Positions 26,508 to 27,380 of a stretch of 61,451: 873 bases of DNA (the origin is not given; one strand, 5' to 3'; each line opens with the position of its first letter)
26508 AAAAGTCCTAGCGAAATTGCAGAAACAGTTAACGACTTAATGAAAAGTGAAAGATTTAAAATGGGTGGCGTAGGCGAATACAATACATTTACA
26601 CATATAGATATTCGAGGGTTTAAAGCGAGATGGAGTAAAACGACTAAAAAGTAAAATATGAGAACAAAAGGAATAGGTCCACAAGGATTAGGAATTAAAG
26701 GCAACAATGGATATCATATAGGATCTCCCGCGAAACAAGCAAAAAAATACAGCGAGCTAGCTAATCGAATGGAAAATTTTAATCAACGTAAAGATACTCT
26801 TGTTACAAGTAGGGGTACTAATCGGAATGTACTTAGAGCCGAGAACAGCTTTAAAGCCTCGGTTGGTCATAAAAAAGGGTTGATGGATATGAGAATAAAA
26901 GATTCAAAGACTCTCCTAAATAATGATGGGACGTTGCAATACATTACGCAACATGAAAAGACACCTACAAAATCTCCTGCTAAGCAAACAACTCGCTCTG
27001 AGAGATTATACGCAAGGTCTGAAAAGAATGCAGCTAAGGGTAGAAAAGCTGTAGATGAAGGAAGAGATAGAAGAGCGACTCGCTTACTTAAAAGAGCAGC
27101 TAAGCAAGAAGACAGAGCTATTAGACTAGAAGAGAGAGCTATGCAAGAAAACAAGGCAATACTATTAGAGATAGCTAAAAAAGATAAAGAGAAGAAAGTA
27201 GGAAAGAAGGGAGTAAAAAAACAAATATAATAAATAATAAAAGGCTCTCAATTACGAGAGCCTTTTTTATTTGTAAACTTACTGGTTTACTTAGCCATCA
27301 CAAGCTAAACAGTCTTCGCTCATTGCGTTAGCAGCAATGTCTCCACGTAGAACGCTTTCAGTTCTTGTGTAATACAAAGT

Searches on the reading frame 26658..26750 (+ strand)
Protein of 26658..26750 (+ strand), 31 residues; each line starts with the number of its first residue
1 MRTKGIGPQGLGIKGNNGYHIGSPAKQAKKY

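Call 58: search_protein_representatives(alignment_id=A1)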
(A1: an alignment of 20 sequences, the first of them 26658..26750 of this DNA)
Query: 20 sequences, 27 profile positions. Proteins with E-value up to 0.001 (for the whole library): 56; up to 1e-10: 22; up to 1e-30: 0. The best 56 are listed.
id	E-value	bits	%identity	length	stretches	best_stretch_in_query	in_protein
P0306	1.7e-14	69.6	-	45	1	1-27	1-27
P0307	1.0e-13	67.1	-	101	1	1-27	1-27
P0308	2.2e-13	66.1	-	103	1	1-27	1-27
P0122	2.4e-13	65.9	-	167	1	1-27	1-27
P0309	2.6e-13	65.8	-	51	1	1-26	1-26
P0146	3.5e-13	65.4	-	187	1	1-27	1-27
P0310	3.9e-13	65.3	-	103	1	1-27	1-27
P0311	5.3e-13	64.8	-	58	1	1-26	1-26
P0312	8.5e-13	64.2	-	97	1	1-26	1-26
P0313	9.7e-13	64.0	-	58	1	1-26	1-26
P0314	1.2e-12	63.7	-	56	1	1-26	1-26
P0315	4.6e-12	61.8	-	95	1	1-26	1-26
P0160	6.0e-12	61.4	-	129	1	1-27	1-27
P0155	6.4e-12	61.4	-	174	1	1-27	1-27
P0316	7.8e-12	61.1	-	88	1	1-27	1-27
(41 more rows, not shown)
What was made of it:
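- The leader profile retrieves relatives at E down to 1.7e-14 in 1.84 billion proteins (call 58).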

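Call 76: find_related_loci(query=A1, collection=viral_contigs, flank=6000)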
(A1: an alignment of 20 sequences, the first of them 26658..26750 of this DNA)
Query A1 (31 aa) in viral_contigs; peptide patterns used: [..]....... (x = any residue, [..] = any of these).
85 stretches matched a pattern; 75 encode a relative of the query (tblastn E <= 1e-3); 75 distinct loci.
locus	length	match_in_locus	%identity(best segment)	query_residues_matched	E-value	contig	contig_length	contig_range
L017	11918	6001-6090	87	1-30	4e-14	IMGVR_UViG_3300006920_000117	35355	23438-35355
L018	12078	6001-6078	96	1-26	6e-13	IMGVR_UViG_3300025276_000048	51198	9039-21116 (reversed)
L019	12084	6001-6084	89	1-28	2e-12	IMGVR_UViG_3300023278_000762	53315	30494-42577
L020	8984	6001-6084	89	1-28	2e-12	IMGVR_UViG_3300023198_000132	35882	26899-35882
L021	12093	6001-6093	84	1-31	4e-12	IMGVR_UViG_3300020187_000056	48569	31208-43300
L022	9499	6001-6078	96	1-26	3e-12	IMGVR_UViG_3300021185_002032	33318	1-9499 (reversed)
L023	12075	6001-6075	92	1-25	7e-12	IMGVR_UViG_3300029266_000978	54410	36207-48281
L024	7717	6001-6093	84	1-31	6e-12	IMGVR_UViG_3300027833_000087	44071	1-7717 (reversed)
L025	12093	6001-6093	84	1-31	6e-12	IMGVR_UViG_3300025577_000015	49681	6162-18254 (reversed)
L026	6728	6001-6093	81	1-31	8e-12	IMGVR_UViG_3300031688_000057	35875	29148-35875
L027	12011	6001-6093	84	1-31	9e-12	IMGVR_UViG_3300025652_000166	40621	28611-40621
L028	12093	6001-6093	84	1-31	9e-12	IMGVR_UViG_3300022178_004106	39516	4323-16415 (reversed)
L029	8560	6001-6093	74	1-31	2e-11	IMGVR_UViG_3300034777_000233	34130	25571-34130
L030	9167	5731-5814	82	4-31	2e-10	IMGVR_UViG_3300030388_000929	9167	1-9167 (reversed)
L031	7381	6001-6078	81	1-26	8e-10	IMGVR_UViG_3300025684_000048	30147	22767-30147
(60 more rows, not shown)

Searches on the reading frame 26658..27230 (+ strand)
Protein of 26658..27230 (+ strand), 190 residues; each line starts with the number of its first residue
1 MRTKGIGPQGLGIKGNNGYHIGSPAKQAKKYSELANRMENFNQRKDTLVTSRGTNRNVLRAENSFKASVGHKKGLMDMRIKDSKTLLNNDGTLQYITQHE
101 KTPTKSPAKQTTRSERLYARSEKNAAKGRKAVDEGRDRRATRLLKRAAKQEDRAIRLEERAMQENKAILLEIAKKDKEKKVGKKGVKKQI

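Call 4: search_protein_families(library=pfam, proteins=[window:26658-27230:+], max_evalue=1)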
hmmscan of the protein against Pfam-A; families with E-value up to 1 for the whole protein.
window:26658-27230:+ (190 aa): 1 family
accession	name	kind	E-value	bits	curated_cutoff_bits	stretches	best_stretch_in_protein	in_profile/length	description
PF07219.19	HemY_N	-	0.12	12.9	31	1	112-154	50-92/107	HemY protein N-terminus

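Call 5: search_protein_families(library=phrogs, proteins=[window:26658-27230:+], max_evalue=0.1)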
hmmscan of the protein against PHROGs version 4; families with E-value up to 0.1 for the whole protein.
window:26658-27230:+ (190 aa): 0 families

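Call 20: search_dna_similar(query=window:26658-27230:+, collection=phages, mode=protein, max_rows=40, max_evalue=10)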
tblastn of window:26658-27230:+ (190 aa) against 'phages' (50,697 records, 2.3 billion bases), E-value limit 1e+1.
No match.

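Call 26: find_homologous_proteins(query=window:26658-27230:+, max_evalue=10)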
Query window:26658-27230:+ (190 aa): 65 proteins with E <= 10 among 198 candidates.
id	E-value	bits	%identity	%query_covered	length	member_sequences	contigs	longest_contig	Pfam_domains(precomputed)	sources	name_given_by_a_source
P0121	1.2e-102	359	93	99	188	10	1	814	-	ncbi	-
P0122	2.2e-84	300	86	88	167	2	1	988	-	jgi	jgi:hypothetical protein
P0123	1.5e-68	248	70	83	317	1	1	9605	-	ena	-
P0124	8.3e-45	171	79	53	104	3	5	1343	-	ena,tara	tara:strand:- start:123 stop:437 length:315 start_codon:yes stop_codon:yes gene_type:complete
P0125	4.2e-40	156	73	53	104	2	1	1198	-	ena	-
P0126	5.1e-21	93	78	29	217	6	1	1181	-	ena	-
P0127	6.6e-21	93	65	33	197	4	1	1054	-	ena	-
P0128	4.5e-18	84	70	33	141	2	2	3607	-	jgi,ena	-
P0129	8.5e-17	80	64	29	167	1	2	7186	-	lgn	-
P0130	1.4e-15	76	75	29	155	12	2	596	-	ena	-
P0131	1.3e-14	73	61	41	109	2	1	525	-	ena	-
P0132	1.9e-14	72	61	39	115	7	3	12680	-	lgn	-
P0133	4.9e-14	71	37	63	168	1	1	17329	-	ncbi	-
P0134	1.1e-13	70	58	39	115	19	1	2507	-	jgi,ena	-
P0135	1.5e-13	69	59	39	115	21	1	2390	-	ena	-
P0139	1.2e-11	63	53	39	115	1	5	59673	-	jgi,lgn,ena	-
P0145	2.5e-10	59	53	33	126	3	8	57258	-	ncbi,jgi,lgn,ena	jgi:hypothetical protein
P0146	6.3e-10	57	36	70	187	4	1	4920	-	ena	-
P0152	2.1e-8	52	58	27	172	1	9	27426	-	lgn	-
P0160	3.4e-7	49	50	29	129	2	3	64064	-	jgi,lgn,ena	jgi:hypothetical protein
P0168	5.4e-6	45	76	19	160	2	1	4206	-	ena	-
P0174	4.1e-5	42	79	17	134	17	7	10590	-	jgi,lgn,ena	-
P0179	2.8e-4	39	92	13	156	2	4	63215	PF19846.5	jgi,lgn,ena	jgi:hypothetical protein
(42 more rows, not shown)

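Call 30: search_protein_families(library=pfam, proteins=[P0152, P0126, P0174, P0179, P0145, P0168, P0146, P0123], max_evalue=0.1)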
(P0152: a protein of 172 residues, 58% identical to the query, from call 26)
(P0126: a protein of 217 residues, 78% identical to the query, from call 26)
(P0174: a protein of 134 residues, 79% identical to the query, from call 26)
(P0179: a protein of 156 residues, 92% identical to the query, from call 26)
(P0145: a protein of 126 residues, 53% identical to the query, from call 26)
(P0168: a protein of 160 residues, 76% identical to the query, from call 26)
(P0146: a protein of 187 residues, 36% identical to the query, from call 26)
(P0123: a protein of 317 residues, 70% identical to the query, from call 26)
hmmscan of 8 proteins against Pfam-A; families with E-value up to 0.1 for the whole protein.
P0152 (172 aa): 1 family
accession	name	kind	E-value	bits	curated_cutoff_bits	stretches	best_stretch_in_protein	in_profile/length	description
PF22652.1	DUF7006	-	0.04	14.5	27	1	28-108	10-94/112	Family of unknown function (DUF7006)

P0126 (217 aa): 0 families

P0174 (134 aa): 1 family
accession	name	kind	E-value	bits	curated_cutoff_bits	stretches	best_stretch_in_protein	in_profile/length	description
PF17263.7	DUF5329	-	0.087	13.5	27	0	98-132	39-73/95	Family of unknown function (DUF5329)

P0179 (156 aa): 1 family
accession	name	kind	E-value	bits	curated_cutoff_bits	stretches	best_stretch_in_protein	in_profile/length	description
PF19846.4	DUF6321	-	1.8e-24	86.6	28.5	1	78-154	1-72/72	Domain of unknown function (DUF6321)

P0145 (126 aa): 0 families

P0168 (160 aa): 0 families

P0146 (187 aa): 0 families

P0123 (317 aa): 2 families
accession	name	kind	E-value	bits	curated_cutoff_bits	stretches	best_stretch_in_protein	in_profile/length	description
PF20715.2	DUF6827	-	0.0061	16.8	26.9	0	20-53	102-135/158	Domain of unknown function (DUF6827)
PF09919.14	DUF2149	-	0.084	13.7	27.1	0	141-186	40-84/92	Uncharacterized conserved protein (DUF2149)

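Call 35: find_encoding_contigs(protein=P0179, flank=10000, max_places=2)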
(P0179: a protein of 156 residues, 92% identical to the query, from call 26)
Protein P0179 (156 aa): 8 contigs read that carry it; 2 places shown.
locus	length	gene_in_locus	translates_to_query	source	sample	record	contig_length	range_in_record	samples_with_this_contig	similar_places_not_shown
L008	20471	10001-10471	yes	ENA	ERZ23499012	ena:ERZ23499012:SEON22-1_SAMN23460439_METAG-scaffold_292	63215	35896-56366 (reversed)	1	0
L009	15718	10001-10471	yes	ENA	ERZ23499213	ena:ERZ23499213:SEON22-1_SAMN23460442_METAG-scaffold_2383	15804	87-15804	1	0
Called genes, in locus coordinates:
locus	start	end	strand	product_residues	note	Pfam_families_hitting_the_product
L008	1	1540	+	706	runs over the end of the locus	-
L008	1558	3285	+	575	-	-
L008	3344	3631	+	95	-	-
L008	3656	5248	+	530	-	PF00118:Cpn60_TCP1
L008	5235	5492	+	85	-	PF00166:Cpn10 (weak)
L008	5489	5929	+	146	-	-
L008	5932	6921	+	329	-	-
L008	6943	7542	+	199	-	-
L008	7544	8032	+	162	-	-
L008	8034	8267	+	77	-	PF19197:DUF5872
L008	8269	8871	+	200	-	-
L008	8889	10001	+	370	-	-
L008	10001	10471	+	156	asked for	PF19846:DUF6321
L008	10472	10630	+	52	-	-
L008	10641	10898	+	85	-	-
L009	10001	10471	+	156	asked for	PF19846:DUF6321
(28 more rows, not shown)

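Call 41: find_encoding_contigs(protein=P0160, flank=10000, max_places=1)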
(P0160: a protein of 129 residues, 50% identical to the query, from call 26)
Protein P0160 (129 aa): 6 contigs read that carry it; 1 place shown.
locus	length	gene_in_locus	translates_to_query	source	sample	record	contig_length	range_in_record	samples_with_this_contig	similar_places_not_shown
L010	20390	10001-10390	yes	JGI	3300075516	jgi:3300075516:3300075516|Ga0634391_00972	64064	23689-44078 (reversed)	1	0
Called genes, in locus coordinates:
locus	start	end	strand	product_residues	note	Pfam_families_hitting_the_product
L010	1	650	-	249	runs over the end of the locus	PF04542:Sigma70_r2 (weak)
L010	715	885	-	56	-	-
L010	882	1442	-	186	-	PF01832:Glucosaminidase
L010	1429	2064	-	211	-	PF08279:HTH_11 (weak)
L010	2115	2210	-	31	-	-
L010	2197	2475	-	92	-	-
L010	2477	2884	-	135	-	-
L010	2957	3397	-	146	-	-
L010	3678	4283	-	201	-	PF17338:GP88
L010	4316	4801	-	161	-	PF08299:Bac_DnaA_C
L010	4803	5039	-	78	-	-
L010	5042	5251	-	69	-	-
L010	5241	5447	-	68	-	-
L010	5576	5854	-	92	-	PF10902:WYL_2 (weak)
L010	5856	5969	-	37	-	-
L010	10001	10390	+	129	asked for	-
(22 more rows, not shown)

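Call 42: find_encoding_contigs(protein=P0139, flank=10000, max_places=1)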
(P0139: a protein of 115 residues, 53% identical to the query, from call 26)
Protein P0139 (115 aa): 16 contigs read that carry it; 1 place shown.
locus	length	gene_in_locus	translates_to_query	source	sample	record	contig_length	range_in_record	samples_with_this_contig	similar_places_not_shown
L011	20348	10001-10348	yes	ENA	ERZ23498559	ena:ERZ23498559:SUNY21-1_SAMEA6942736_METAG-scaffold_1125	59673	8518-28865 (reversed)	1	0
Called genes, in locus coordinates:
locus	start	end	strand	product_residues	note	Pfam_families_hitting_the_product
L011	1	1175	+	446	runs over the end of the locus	-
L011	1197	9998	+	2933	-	-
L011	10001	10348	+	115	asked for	-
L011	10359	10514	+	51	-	-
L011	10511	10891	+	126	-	PF08291:Peptidase_M15_3, PF05951:Peptidase_M15_2 (weak)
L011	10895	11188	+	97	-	-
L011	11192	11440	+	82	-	PF19197:DUF5872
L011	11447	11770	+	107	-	PF19846:DUF6321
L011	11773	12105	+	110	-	-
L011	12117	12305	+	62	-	-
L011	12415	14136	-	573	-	PF00317:Ribonuc_red_lgN, PF02867:Ribonuc_red_lgC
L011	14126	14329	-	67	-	-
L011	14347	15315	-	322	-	PF00268:Ribonuc_red_sm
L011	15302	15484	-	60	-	-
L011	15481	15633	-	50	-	-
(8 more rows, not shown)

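Call 49: search_protein_families(library=ncbifam, proteins=[window:26658-27230:+], max_evalue=1)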
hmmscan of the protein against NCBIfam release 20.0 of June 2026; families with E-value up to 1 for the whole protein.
window:26658-27230:+ (190 aa): 1 family
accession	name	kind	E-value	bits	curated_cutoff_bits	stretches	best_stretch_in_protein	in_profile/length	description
NF005006.0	PRK06397.1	equivalog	0.21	11.7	126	1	116-180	36-100/111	V-type ATP synthase subunit H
